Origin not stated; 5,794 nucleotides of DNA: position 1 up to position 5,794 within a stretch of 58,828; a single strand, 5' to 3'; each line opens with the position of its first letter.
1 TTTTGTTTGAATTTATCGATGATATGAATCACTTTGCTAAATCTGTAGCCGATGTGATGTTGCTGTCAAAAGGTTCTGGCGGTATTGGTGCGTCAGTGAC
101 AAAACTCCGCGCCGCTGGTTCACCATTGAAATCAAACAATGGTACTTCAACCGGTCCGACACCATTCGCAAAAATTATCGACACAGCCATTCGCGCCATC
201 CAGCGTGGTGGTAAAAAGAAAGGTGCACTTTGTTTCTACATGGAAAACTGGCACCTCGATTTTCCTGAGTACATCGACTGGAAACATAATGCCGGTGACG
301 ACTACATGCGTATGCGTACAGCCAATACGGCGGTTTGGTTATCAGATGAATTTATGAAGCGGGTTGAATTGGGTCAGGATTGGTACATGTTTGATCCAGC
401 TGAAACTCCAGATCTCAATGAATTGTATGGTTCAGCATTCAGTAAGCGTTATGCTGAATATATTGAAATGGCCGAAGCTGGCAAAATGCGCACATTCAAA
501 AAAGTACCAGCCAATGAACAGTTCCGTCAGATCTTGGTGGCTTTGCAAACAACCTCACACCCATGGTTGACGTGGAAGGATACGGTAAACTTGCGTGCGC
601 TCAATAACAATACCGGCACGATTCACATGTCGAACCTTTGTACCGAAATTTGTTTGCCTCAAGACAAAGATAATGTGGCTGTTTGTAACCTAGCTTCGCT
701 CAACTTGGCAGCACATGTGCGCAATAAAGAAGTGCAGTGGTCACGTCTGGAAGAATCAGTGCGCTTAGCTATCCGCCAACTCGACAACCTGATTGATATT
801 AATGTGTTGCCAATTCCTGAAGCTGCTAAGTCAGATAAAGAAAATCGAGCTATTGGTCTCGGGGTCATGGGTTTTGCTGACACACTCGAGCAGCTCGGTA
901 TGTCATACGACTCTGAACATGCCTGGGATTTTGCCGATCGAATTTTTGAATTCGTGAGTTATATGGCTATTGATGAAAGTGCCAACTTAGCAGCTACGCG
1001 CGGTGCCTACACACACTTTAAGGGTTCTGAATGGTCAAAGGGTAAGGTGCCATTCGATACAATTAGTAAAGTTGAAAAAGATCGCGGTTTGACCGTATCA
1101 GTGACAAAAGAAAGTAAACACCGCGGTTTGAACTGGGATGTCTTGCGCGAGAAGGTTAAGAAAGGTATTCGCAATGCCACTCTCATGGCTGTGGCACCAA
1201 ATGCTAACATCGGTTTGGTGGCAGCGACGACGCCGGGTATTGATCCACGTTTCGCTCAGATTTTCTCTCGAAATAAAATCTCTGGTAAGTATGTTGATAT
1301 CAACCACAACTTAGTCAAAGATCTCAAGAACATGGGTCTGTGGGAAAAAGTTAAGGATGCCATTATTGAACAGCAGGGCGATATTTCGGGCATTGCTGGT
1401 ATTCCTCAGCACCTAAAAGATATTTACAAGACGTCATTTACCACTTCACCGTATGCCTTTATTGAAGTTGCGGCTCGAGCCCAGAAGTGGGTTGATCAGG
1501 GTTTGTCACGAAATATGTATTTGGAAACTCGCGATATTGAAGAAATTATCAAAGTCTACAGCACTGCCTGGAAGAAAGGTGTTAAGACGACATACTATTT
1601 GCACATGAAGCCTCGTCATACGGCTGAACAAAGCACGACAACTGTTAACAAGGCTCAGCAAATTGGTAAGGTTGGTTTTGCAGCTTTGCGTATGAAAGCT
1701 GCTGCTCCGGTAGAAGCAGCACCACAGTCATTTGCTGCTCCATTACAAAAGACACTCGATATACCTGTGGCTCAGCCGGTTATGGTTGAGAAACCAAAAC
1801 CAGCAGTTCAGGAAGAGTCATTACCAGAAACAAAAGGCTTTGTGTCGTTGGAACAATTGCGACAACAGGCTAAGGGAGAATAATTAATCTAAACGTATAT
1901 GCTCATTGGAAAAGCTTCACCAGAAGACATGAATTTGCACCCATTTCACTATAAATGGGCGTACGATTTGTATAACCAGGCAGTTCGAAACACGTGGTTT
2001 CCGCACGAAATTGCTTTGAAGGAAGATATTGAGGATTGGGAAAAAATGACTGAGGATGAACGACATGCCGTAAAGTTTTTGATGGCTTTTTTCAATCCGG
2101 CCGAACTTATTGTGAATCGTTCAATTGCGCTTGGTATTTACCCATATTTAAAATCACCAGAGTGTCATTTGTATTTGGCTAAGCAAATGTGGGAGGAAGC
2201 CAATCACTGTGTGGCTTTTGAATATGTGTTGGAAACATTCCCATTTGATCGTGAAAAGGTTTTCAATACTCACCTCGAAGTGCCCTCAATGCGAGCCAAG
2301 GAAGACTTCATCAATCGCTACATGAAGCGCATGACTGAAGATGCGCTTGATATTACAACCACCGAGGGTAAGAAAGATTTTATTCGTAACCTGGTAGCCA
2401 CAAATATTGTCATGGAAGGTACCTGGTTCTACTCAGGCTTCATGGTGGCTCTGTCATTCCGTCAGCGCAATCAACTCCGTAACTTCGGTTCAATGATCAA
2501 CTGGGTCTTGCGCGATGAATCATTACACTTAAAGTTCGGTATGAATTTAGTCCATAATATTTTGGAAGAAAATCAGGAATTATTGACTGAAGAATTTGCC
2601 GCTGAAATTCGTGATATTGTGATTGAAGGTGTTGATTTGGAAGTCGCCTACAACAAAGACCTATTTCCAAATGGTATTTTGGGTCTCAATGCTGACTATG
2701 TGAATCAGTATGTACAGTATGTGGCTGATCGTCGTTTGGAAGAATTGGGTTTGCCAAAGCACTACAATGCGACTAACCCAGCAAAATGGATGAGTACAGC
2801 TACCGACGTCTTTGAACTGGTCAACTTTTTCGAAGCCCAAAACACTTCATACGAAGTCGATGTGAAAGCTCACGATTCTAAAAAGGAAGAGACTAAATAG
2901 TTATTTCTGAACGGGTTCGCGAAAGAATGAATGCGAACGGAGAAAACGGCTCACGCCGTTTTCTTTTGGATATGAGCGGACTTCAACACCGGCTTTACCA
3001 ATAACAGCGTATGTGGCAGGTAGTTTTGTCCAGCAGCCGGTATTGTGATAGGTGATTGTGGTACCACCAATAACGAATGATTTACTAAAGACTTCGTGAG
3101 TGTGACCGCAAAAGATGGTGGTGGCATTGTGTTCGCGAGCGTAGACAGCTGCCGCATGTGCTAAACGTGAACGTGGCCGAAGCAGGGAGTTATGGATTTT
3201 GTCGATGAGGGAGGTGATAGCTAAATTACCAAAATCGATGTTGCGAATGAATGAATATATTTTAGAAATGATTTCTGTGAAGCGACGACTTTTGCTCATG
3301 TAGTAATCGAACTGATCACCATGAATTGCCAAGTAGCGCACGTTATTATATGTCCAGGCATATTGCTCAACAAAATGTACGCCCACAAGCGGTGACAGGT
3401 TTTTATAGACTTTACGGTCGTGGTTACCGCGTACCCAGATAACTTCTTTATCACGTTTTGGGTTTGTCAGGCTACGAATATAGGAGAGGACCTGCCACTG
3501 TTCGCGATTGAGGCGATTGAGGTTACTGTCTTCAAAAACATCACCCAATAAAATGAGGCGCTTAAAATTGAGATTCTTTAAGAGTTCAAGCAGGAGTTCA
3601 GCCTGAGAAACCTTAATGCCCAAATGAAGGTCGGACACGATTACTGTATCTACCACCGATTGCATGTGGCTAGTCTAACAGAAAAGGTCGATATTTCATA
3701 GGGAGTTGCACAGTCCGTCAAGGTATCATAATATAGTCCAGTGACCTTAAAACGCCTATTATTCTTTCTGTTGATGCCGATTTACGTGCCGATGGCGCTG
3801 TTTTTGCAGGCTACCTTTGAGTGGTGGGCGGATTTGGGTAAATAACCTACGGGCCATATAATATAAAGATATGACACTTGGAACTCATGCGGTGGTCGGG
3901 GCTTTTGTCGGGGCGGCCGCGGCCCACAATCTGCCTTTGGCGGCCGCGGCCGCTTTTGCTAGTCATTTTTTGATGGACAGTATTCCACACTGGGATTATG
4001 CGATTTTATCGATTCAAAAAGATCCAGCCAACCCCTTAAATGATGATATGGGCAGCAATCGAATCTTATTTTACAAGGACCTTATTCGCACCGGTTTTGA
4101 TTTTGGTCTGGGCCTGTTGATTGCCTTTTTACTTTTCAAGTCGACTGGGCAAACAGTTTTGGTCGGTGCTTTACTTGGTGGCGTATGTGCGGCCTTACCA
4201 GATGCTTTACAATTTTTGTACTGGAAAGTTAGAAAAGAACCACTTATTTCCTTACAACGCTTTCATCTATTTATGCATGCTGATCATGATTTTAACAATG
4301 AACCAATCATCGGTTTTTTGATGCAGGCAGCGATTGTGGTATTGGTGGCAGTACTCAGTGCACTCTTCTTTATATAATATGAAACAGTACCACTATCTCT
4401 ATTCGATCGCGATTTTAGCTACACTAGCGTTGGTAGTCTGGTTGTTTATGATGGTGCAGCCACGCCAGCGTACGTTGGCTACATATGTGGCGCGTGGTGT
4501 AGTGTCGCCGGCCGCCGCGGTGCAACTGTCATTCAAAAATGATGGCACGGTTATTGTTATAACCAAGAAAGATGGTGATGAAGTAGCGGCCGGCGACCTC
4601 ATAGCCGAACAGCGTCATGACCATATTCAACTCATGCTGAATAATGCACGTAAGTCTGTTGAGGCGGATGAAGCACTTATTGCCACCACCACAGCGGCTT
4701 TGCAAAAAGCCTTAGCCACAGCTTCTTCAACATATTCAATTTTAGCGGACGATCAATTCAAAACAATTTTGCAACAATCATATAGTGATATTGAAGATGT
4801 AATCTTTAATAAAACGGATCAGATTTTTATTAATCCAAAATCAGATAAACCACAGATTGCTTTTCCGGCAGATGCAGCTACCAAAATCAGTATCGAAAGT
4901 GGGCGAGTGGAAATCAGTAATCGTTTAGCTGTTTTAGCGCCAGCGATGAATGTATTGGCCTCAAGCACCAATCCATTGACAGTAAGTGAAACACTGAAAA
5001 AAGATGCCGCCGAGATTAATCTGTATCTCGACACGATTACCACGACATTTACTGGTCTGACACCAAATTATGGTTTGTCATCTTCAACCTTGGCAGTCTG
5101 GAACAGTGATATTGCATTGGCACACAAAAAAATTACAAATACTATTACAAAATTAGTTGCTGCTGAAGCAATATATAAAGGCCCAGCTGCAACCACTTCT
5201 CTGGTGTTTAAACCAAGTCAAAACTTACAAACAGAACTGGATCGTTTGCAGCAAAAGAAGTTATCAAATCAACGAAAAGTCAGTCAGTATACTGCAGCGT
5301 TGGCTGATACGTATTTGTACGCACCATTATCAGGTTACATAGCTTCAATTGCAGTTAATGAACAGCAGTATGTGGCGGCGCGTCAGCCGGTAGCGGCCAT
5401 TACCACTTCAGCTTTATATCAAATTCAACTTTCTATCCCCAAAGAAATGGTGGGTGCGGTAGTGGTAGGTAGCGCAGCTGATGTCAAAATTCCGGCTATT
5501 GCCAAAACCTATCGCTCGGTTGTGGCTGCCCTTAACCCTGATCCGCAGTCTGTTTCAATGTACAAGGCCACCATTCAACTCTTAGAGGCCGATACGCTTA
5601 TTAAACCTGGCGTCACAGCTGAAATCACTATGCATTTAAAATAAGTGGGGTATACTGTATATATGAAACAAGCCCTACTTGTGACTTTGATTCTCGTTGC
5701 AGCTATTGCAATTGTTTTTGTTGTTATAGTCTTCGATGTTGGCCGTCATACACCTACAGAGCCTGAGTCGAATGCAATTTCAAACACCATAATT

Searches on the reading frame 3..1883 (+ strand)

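Call 55: search_protein_families(library=pfam, proteins=[window:3-1883:+], max_evalue=0.001)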
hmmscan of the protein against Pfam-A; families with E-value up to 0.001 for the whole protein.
window:3-1883:+ (626 aa): 1 family
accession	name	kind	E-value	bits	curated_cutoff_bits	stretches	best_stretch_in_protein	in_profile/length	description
PF02867.20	Ribonuc_red_lgC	-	1.1e-160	536.2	23.9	1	6-533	10-523/523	Ribonucleotide reductase, barrel domain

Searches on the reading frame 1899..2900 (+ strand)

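Call 55: search_protein_families(library=pfam, proteins=[window:1899-2900:+], max_evalue=0.001)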
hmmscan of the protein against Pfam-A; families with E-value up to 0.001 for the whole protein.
window:1899-2900:+ (333 aa): 1 family
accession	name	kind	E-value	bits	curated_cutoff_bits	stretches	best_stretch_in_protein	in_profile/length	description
PF00268.27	Ribonuc_red_sm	-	7.7e-79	265.4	33.6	1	11-294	2-281/281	Ribonucleotide reductase, small chain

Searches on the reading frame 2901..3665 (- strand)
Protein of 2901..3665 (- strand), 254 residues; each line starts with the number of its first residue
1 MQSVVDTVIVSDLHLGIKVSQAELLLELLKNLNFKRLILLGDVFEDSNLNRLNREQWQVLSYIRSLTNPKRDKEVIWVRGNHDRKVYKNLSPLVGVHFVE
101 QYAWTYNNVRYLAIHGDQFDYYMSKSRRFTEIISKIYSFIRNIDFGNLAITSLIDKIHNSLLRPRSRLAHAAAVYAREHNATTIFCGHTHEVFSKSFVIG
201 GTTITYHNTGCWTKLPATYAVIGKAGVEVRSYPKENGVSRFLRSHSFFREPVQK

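Call 55: search_protein_families(library=pfam, proteins=[window:2901-3665:-], max_evalue=0.001)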
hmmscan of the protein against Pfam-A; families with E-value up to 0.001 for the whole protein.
window:2901-3665:- (254 aa): 2 families
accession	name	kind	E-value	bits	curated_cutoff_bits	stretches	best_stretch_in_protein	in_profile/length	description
PF00149.33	Metallophos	-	1.1e-14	55.7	21.5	1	8-191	4-190/191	Calcineurin-like phosphoesterase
PF12850.12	Metallophos_2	-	1.1e-10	42.2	27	1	8-211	4-134/154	Calcineurin-like phosphoesterase superfamily domain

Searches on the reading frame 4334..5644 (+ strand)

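Call 55: search_protein_families(library=pfam, proteins=[window:4334-5644:+], max_evalue=0.001)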
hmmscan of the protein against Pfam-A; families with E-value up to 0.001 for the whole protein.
window:4334-5644:+ (436 aa): 3 families
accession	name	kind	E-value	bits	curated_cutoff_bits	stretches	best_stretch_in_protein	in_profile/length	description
PF13437.12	HlyD_3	-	2.7e-09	38.2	22.2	1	328-426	2-106/106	HlyD family secretion protein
PF16576.10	HlyD_D23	-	7.2e-08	32.4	30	1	290-428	71-213/214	Barrel-sandwich domain of CusB or HlyD membrane-fusion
PF00364.28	Biotin_lipoyl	-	5.7e-05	23.3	22.1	0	63-92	43-72/73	Biotin-requiring enzyme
